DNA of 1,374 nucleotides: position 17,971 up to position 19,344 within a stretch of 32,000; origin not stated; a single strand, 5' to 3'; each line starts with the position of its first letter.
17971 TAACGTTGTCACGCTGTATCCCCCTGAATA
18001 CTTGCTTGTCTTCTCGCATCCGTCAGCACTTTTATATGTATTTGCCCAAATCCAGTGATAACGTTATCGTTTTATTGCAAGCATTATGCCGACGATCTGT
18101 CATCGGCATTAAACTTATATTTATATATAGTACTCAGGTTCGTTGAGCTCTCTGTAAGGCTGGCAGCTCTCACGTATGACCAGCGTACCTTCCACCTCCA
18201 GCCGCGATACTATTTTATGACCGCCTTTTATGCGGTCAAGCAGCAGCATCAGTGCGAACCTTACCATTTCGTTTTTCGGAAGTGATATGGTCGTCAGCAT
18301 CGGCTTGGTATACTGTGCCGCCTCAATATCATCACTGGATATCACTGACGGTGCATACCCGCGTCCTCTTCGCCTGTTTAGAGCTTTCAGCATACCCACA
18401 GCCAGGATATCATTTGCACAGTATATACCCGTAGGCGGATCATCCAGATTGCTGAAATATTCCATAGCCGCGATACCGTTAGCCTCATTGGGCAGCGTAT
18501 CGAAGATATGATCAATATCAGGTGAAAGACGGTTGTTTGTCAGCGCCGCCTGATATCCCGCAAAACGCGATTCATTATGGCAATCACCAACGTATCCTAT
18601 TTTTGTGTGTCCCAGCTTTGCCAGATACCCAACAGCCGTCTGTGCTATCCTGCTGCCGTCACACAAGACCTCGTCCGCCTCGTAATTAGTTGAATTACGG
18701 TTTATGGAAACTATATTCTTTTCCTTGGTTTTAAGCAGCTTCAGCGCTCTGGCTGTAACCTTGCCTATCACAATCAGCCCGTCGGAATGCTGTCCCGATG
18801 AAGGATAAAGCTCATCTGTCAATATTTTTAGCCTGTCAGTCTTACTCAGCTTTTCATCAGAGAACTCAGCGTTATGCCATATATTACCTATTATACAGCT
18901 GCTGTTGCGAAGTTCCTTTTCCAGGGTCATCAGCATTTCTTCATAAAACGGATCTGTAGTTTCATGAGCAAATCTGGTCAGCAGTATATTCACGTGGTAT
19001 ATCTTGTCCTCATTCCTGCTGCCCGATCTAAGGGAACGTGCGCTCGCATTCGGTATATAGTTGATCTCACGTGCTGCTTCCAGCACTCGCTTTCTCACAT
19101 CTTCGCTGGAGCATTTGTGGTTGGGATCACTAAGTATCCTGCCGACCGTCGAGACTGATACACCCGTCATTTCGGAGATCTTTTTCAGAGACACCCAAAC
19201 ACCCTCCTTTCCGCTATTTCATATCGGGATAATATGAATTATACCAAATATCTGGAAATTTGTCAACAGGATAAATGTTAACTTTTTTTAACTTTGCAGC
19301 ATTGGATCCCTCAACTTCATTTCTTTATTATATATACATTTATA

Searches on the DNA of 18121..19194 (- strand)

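Call 55: search_rna_families(sources=[L046, L039, L045, L036, L029, L008, L074, L051, L058, L065, L066, L049, L024, L004], threshold=gathering)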
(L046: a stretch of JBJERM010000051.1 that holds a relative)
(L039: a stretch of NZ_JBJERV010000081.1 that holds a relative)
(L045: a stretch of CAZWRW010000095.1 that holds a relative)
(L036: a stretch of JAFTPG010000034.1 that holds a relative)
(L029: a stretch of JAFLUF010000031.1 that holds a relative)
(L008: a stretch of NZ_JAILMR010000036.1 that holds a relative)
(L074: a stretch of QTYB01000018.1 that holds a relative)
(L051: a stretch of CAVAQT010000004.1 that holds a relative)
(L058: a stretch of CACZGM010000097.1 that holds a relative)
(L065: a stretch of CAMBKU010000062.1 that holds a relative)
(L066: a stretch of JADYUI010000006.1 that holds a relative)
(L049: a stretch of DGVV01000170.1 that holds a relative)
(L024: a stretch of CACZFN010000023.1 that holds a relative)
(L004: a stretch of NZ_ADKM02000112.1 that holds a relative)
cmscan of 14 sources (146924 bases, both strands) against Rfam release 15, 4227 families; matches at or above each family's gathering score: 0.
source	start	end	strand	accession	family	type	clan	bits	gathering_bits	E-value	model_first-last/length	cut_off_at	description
